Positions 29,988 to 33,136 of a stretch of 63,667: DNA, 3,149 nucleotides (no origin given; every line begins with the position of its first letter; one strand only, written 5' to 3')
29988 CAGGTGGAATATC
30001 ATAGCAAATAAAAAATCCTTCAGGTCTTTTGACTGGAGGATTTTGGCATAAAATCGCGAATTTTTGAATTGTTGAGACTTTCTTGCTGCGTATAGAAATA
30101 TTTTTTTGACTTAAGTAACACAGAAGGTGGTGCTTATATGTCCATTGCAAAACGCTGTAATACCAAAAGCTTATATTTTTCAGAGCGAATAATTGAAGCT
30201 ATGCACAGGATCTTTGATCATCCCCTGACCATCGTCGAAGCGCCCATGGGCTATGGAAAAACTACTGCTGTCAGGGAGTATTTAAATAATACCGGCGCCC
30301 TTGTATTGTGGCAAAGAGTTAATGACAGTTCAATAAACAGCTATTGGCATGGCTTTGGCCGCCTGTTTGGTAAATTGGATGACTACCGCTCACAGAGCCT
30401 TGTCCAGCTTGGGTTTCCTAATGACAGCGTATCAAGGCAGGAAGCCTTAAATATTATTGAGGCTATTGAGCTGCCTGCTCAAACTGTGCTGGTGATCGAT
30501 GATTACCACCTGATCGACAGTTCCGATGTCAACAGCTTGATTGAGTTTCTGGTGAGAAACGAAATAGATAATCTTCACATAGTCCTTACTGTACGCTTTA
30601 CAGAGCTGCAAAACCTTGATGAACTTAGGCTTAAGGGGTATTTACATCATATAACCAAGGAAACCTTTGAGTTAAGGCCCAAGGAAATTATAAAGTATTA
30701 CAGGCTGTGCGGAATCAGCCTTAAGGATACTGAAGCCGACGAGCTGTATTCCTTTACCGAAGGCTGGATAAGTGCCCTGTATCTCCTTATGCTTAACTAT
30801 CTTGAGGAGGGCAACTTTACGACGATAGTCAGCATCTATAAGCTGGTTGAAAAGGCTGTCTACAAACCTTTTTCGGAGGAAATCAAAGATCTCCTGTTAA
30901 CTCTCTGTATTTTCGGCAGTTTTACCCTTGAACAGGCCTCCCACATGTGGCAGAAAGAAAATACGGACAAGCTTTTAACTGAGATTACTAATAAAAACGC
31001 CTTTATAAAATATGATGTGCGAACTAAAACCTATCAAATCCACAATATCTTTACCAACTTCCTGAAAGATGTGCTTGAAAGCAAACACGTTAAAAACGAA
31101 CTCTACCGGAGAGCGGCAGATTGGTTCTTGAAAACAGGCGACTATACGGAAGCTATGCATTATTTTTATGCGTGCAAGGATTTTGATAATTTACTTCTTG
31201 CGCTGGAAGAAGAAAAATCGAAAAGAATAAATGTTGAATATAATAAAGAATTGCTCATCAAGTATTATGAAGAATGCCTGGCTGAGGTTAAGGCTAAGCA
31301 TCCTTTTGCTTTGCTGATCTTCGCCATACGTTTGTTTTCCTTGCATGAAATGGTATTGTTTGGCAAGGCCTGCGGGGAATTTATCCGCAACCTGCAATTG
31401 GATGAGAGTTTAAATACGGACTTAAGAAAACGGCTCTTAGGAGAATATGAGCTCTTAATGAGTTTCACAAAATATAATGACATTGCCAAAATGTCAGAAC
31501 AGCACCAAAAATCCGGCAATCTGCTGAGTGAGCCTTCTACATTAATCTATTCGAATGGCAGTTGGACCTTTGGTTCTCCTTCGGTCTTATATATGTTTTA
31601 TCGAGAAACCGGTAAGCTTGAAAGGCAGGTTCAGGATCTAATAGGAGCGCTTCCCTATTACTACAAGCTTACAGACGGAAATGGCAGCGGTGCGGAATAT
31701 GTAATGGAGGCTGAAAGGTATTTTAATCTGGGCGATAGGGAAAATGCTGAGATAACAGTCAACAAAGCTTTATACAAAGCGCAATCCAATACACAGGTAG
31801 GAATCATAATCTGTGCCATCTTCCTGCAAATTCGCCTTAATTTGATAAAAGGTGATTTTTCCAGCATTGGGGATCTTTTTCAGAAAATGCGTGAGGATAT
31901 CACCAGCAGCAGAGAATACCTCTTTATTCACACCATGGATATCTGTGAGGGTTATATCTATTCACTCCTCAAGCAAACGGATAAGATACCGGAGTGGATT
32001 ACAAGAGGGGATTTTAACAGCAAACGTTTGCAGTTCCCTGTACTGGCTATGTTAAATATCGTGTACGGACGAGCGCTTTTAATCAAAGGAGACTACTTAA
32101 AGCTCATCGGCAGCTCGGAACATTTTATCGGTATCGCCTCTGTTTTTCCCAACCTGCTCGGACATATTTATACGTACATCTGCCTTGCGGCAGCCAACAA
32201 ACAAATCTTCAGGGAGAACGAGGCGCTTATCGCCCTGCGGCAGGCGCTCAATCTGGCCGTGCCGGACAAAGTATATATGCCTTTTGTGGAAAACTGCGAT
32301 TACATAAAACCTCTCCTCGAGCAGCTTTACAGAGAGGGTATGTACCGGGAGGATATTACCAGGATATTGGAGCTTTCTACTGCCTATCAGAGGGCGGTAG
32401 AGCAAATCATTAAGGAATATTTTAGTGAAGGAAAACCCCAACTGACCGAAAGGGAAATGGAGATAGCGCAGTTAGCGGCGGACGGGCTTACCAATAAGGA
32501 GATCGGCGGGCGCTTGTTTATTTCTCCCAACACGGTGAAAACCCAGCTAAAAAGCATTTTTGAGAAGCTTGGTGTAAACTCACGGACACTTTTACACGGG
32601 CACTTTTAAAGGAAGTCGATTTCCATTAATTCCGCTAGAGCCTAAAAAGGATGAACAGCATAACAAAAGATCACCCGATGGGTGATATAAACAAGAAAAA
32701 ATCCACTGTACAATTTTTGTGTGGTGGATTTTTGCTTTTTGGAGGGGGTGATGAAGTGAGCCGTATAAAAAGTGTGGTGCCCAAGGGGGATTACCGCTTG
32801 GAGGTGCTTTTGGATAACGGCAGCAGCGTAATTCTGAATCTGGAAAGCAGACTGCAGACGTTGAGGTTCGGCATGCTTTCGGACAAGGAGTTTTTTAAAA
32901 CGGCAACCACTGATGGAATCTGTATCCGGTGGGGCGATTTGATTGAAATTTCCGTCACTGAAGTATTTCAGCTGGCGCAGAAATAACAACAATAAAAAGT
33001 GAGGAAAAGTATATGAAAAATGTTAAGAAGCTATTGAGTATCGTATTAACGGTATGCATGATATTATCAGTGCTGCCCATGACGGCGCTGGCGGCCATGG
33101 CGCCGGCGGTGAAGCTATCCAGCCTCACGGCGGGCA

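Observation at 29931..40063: A ~10-kb accessory island sits in the conserved truA|rplM junction of the ribosomal-protein supercluster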

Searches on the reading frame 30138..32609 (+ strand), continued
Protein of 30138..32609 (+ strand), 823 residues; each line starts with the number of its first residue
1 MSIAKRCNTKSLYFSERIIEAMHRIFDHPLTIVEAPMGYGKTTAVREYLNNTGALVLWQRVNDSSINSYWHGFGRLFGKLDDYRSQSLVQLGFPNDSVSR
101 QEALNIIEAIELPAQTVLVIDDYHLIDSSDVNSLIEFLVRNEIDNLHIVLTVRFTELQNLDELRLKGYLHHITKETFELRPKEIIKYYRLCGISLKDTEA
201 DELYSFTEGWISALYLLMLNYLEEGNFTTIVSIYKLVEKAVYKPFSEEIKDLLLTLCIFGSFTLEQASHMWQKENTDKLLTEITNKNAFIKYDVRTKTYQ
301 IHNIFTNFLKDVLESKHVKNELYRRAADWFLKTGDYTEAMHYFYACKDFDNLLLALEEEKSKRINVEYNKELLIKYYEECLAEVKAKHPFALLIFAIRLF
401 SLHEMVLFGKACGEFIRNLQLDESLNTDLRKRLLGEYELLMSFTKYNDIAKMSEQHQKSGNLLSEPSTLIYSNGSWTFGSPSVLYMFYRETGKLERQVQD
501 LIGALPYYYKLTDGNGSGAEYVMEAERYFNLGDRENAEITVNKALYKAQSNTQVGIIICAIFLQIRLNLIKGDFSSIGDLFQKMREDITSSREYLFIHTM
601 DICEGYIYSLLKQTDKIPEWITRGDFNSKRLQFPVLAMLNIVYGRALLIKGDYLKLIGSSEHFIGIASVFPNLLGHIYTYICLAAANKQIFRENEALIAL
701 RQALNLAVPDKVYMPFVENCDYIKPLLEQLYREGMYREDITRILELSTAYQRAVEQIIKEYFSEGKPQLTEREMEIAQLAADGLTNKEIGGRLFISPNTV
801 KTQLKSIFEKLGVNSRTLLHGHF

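Call 21: find_encoding_contigs(protein=P0123, flank=8000, max_places=3)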
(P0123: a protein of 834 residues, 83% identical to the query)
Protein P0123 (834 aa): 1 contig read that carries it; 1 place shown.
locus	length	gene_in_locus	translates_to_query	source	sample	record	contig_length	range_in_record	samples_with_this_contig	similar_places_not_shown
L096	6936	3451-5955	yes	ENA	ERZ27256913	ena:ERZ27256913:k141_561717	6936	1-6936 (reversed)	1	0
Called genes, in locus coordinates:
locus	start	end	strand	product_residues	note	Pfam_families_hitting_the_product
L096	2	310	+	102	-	?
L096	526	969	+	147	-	PF09719:C_GCAxxG_C_C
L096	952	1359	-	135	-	-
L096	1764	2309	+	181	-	PF13384:HTH_23 (weak), PF13551:HTH_29 (faint), PF13565:HTH_32 (weak)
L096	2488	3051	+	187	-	PF13358:DDE_3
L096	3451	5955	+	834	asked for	PF25873:WHD_MalT, PF00196:GerE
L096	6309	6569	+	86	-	-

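Call 25: find_related_loci(query=window:30138-32609:+, collection=metagenome_contigs, flank=8000)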
Query window:30138-32609:+ (823 aa) in metagenome_contigs; peptide patterns used: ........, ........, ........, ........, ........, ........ (x = any residue, [..] = any of these).
56 stretches matched a pattern; 23 encode a relative of the query (tblastn E <= 1e-3); 23 distinct loci.
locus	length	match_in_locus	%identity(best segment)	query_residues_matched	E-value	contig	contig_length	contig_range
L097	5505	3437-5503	85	1-689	0e+0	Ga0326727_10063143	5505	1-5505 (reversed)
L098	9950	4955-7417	62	2-823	0e+0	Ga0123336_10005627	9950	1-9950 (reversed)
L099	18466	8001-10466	57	2-823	0e+0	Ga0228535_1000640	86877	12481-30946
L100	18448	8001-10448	59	5-819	0e+0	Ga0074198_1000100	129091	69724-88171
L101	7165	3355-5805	58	3-819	0e+0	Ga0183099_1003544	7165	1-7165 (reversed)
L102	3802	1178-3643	57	2-822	0e+0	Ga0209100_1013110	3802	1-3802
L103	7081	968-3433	57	1-819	0e+0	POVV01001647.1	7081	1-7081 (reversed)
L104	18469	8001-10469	58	1-822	0e+0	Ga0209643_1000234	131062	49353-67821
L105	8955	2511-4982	57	1-823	0e+0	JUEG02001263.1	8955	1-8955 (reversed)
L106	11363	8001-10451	54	4-819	0e+0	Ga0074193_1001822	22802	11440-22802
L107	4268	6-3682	52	10-823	0e+0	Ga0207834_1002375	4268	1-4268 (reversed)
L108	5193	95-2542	52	3-820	0e+0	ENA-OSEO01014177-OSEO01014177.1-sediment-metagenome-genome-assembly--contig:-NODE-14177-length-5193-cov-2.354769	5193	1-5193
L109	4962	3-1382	60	359-819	0e+0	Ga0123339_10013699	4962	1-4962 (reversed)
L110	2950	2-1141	64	440-819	9e-166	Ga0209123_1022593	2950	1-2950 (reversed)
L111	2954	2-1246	53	409-823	2e-147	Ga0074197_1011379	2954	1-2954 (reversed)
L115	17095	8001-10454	56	2-819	0e+0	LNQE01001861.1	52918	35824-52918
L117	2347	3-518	74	648-819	4e-77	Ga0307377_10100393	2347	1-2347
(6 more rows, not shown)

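Call 29: search_protein_families(library=pfam, proteins=[L099:10939-18465:+, L100:10960-15690:+, L115:11230-17094:+, L108:2859-5192:+, L105:5324-6436:+, L103:3569-5281:+, L101:6214-6861:+, L106:10870-11361:+], max_evalue=0.001)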
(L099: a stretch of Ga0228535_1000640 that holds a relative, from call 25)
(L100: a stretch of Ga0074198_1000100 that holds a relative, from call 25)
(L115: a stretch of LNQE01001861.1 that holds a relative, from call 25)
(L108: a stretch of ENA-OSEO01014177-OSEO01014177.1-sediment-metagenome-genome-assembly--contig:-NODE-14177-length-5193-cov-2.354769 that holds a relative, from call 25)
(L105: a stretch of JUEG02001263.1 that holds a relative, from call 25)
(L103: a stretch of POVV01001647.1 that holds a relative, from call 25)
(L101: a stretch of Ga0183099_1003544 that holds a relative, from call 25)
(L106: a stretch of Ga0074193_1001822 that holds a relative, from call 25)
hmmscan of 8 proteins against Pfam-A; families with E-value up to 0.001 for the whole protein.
L099:10939-18465:+ (2509 aa): 6 families
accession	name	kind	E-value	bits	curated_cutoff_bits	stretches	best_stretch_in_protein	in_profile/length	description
PF18657.6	YDG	-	1e-73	244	25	5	2261-2328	11-82/85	YDG domain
PF03160.20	Calx-beta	-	9.1e-41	139.1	27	3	627-736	6-117/119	Calx-beta domain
PF19077.6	Big_13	-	3e-18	66.6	27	1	1319-1413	4-102/102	Bacterial Ig-like domain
PF18676.6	MBG_2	-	5.2e-16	59.4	25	1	2341-2416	1-71/72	MBG domain (YGX type)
PF07679.22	I-set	-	2.1e-05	24.9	23.7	1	1896-1940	1-42/90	Immunoglobulin I-set domain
PF13927.12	Ig_3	-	7.4e-05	23.6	30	1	1896-1965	2-68/78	Immunoglobulin domain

L100:10960-15690:+ (1576 aa): 6 families
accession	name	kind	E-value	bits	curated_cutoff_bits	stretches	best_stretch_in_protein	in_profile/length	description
PF16410.10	DUF5018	-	5.2e-22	78.6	38.2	2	891-1001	109-217/352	Domain of unknown function (DUF5018)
PF00395.25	SLH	-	1.7e-21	76.3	20.8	2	114-155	1-42/44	S-layer homology domain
PF12733.13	Cadherin-like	-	1.8e-16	60.8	24.2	1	826-910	5-88/89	Cadherin-like beta sandwich domain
PF22243.2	DUF5018-rel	-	2.6e-07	31.2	28.1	0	961-995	75-114/115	DUF5018-related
PF18316.7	S-l_SbsC_C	-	3.5e-07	31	26.6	1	1365-1446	1-85/86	S-layer protein SbsC C-terminal domain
PF04773.18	FecR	-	6e-07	30.3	24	0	269-306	2-40/97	FecR protein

L115:11230-17094:+ (1955 aa): 2 families
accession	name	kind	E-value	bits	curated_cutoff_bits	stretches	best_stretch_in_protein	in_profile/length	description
PF09479.16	Flg_new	-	9.7e-162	525.8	27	11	1829-1893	1-65/65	Listeria-Bacteroides repeat domain (List_Bact_rpt)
PF18998.6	Flg_new_2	-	3.5e-40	136.3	23.6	9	1755-1827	6-72/73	Divergent InlB B-repeat domain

L108:2859-5192:+ (778 aa): 3 families
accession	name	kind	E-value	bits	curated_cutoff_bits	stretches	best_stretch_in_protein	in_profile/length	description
PF09479.16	Flg_new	-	5.5e-46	155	27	4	230-297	1-65/65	Listeria-Bacteroides repeat domain (List_Bact_rpt)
PF19789.6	DUF6273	-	1.1e-09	38.8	23.5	0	356-465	35-171/172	Domain of unknown function (DUF6273)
PF18998.6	Flg_new_2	-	1.3e-09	38.3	23.6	1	485-554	5-71/73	Divergent InlB B-repeat domain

L105:5324-6436:+ (370 aa): 2 families
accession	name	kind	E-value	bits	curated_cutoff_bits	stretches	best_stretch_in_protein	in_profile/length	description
PF02493.26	MORN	-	6.4e-32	107.9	22.5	4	334-355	1-22/23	MORN repeat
PF13240.11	Zn_Ribbon_1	-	0.00021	21.4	25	1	18-36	2-20/23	zinc-ribbon domain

L103:3569-5281:+ (570 aa): 4 families
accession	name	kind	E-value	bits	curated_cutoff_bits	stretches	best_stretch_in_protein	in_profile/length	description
PF00015.26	MCPsignal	-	6.8e-51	173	34.6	1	341-522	4-171/172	Methyl-accepting chemotaxis protein (MCP) signalling domain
PF12729.13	4HB_MCP_1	-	2.2e-15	57.1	27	1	11-182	2-178/181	Four helix bundle sensory module for signal transduction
PF00672.30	HAMP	-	2.7e-15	56.9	25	1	209-262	1-53/53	HAMP domain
PF06160.17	EzrA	-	0.00013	20.8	39.6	1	193-367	2-175/557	Septation ring formation regulator, EzrA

L101:6214-6861:+ (215 aa): 1 family
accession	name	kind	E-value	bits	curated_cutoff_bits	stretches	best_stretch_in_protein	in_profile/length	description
PF13306.12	LRR_5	-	3.9e-13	49.8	27.7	1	73-151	5-77/127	BspA type Leucine rich repeat region (6 copies)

L106:10870-11361:+ (164 aa): 0 families

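Call 61: search_protein_families(library=pfam, proteins=[L098:291-1298:+, L098:2513-2980:+, L098:3098-4183:+, L098:7504-8415:+, L098:8553-9824:-, L095:5030-6079:+, L095:6266-10537:+, L100:16915-17337:+, L100:17356-18447:+], max_evalue=0.001)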
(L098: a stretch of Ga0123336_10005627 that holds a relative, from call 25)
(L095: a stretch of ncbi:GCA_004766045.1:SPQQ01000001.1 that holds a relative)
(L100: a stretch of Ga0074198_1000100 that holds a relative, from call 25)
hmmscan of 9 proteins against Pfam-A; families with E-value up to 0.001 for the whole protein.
L098:291-1298:+ (335 aa): 1 family
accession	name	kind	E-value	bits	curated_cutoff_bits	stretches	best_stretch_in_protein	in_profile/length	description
PF02615.19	Ldh_2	-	2.1e-101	339.8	38.8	1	6-332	1-332/333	Malate/L-lactate dehydrogenase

L098:2513-2980:+ (155 aa): 0 families

L098:3098-4183:+ (361 aa): 3 families
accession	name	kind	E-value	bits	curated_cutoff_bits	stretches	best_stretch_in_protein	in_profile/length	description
PF02493.26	MORN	-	5.1e-30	102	22.5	3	301-322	1-22/23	MORN repeat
PF13240.11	Zn_Ribbon_1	-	9.9e-07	28.8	25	1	3-23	2-22/23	zinc-ribbon domain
PF12773.13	DZR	-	4.9e-05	23.8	27.3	1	3-25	1-23/45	Double zinc ribbon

L098:7504-8415:+ (303 aa): 1 family
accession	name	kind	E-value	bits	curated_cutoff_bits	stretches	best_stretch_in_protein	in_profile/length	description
PF01520.23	Amidase_3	-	3e-41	141.8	27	1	97-297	1-173/174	N-acetylmuramoyl-L-alanine amidase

L098:8553-9824:- (423 aa): 4 families
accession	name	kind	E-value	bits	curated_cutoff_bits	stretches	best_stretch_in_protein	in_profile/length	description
PF02518.31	HATPase_c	-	5.3e-28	98.1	26.4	1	311-420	2-109/111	Histidine kinase-, DNA gyrase B-, and HSP90-like ATPase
PF00512.31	HisKA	-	2.7e-17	63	26.9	1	199-264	2-65/66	His Kinase A (phospho-acceptor) domain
PF13589.12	HATPase_c_3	-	2.2e-05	24.9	25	1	316-395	4-84/137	Histidine kinase-, DNA gyrase B-, and HSP90-like ATPase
PF14501.12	HATPase_c_5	-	3.9e-05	24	22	1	314-418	5-99/102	GHKL domain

L095:5030-6079:+ (349 aa): 3 families
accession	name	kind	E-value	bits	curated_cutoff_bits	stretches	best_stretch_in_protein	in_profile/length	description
PF12733.13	Cadherin-like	-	2.9e-28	98.6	24.2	2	153-248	1-88/89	Cadherin-like beta sandwich domain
PF22633.2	F5_F8_type_C_2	-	3.6e-10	40.8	27.8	1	25-123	3-91/91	NedA-like, galactose-binding domain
PF00754.31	F5_F8_type_C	-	2e-09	38.1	28.2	1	18-139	11-125/127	F5/8 type C domain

L095:6266-10537:+ (1423 aa): 5 families
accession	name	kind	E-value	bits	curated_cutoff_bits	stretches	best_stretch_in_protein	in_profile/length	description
PF04122.17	CW_binding_2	-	1.5e-57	192.5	24.9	3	1224-1312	1-73/73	Cell wall binding domain 2 (CWB2)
PF19077.6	Big_13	-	1e-09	39.2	27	2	416-492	24-102/102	Bacterial Ig-like domain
PF02494.22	HYR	-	6.7e-09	36.4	21.7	0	445-490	37-81/81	HYR domain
PF13927.12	Ig_3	-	4.7e-05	24.2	30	1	766-839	2-78/78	Immunoglobulin domain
PF07495.19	Y_Y_Y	-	5.6e-05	23.4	26.6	0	339-398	4-62/65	Y_Y_Y domain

L100:16915-17337:+ (140 aa): 1 family
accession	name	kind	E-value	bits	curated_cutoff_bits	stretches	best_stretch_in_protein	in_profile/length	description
PF01584.24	CheW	-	2.4e-36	124.8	23.5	1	6-139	1-134/138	CheW-like domain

L100:17356-18447:+ (364 aa): 2 families
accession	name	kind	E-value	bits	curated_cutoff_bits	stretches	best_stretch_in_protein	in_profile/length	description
PF00015.26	MCPsignal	-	5e-25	88.8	34.6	1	257-344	23-110/172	Methyl-accepting chemotaxis protein (MCP) signalling domain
PF11608.14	RRM_MARF1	-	0.00067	20.2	27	0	40-92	32-78/89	MARF1, RNA recognition motif 1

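Call 77: search_protein_families(library=padloc, proteins=[window:30138-32609:+], max_evalue=0.001)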
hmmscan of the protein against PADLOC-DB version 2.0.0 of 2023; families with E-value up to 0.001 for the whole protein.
window:30138-32609:+ (823 aa): 2 families
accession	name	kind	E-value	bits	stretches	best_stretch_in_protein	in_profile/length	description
PDLC01851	CARF3--CARF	-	5.1e-08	30.6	1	738-811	181-252/279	-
PDLC00938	Cas3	-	0.00049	17.4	0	30-51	1-22/358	CRISPR-associated helicase Cas3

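Call 78: search_solved_structures(query=window:30138-32609:+, max_evalue=0.001)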
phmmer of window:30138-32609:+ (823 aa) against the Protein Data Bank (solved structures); distinct sequences matched with E-value up to 0.001: 23.
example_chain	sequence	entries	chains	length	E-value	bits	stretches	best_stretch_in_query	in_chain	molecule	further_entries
8bob_C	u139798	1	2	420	6.7e-12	47.9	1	15-348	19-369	HTH-type transcriptional regulator MalT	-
7x1k_A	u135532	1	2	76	1.2e-07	33.8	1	769-817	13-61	Chemotaxis protein CheY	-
4yn8_A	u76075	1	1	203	1.3e-07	33.8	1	757-818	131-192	Response regulator ChrA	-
1fse_A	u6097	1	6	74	3.4e-07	32.3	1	759-817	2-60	GERE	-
3kln_A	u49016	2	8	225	1.5e-06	30.2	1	764-816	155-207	Transcriptional regulator, LuxR family | Transcriptional regulator VpsT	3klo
4wt0_B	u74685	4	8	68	2.3e-06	29.6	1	768-818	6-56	Response regulator receiver domain protein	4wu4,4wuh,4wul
4wsz_A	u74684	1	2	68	3.1e-06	29.2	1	768-817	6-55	Response regulator receiver domain protein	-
4ldz_A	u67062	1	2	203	7e-06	28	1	754-816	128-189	Transcriptional regulatory protein DesR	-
7ve4_A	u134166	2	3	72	9.1e-06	27.6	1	767-817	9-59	DNA-binding response regulator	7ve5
2rnj_A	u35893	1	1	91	1.6e-05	26.8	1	767-817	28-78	Response regulator protein vraR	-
1zlj_A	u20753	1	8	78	3e-05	25.9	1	768-817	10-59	Dormancy Survival Regulator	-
5hev_A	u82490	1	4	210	3.6e-05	25.6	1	766-817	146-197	Response regulator protein VraR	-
1zlk_A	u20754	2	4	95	4.6e-05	25.3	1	767-817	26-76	Dormancy Survival Regulator | TWO COMPONENT TRANSCRIPTIONAL REGULATORY PROTEIN DEVR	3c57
3clo_A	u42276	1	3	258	7.2e-05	24.6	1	763-815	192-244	Transcriptional regulator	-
4gvp_A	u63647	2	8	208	8.4e-05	24.4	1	767-817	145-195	Response regulator protein vraR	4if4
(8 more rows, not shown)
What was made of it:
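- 30138..32609 (+): MalT-type STAND NTPase with a C-terminal LuxR/GerE HTH regulator (823 aa; Walker A GYGKTT, Walker B VLVIDD). PDB MalT 8bob E 6.7e-12 (call 78).
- On MalT/LAL-type STAND transcription regulator: MalT NOD 8bob aligned over residues 15-348, E 6.7e-12 (call 78). GerE, NarL and VraR structures matched (call 78).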

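Call 82: search_protein_families(library=pfam, proteins=[L117:652-1590:+, L109:1606-2808:+, L109:2913-3818:+, L104:10600-12045:-, L104:15496-17877:+], max_evalue=0.001)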
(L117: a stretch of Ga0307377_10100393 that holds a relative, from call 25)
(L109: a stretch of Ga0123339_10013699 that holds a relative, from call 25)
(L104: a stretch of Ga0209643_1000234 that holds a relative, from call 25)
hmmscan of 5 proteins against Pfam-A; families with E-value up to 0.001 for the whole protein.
L117:652-1590:+ (312 aa): 1 family
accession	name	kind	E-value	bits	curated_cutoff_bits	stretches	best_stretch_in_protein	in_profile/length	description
PF09394.16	Inhibitor_I42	-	1.4e-22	80.2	27.2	1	213-308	2-91/91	Chagasin family peptidase inhibitor I42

L109:1606-2808:+ (400 aa): 5 families
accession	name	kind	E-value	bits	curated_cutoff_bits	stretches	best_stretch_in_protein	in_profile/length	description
PF00817.25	IMS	-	6.2e-49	166.2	23.2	1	8-156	1-148/148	impB/mucB/samB family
PF11799.13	IMS_C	-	1.3e-26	93.5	20.7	1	245-353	2-109/109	impB/mucB/samB family C-terminal domain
PF21999.2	IMS_HHH_1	-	2.9e-08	34.5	27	1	185-232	5-53/53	DNA polymerase-iota, thumb domain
PF11798.14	IMS_HHH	-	1.5e-07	31.7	24.4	1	169-199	2-32/32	IMS family HHH motif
PF10391.15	DNA_pol_lambd_f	-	1.2e-05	25.5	29.8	1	184-223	7-45/51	Fingers domain of DNA polymerase lambda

L109:2913-3818:+ (301 aa): 2 families
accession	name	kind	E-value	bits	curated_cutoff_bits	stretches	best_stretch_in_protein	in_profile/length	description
PF00892.27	EamA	-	8.5e-39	133.4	28.2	2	152-287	2-133/135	EamA-like transporter family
PF03151.22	TPT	-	1.4e-06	28.3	30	0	157-286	6-134/291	Triose-phosphate Transporter family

L104:10600-12045:- (481 aa): 1 family
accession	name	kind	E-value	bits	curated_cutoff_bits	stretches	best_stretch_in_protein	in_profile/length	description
PF02386.22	TrkH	-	1.5e-72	245.1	27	1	41-474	8-491/502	Cation transport protein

L104:15496-17877:+ (793 aa): 8 families
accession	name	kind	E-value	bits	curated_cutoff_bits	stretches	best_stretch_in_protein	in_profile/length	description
PF03704.23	BTAD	-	1.1e-18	68.4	22.1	1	207-336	22-145/146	Bacterial transcriptional activator domain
PF13424.12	TPR_12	-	3.4e-18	66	30.1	2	648-714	4-72/77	Tetratricopeptide repeat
PF17874.7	TPR_MalT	-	1e-14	55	45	2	482-645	37-200/336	MalT-like TPR region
PF07719.23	TPR_2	-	2.1e-10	40.3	27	0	648-675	2-29/34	Tetratricopeptide repeat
PF00515.34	TPR_1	-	3.9e-07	30.1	27.8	0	370-386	6-22/34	Tetratricopeptide repeat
PF13432.12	TPR_16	-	3.2e-06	27.9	32.7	0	617-678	9-62/65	Tetratricopeptide repeat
PF13181.12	TPR_8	-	0.0001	22.6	25.7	0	570-597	6-33/34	Tetratricopeptide repeat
PF13428.12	TPR_14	-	0.00063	20.6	23.5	0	648-687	2-42/44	Tetratricopeptide repeat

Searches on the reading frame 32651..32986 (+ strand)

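Call 4: search_protein_families(library=pfam, proteins=[window:32651-32986:+], max_evalue=0.01)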
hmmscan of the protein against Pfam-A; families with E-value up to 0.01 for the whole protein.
window:32651-32986:+ (111 aa): 1 family
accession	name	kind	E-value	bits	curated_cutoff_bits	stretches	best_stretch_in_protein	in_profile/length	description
PF10387.14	DUF2442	-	0.0018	18.9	23.9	1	39-96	1-56/72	Protein of unknown function (DUF2442)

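Call 5: search_protein_families(library=ncbifam, proteins=[window:32651-32986:+], max_evalue=0.01)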
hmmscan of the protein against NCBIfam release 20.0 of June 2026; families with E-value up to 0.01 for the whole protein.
window:32651-32986:+ (111 aa): 0 families
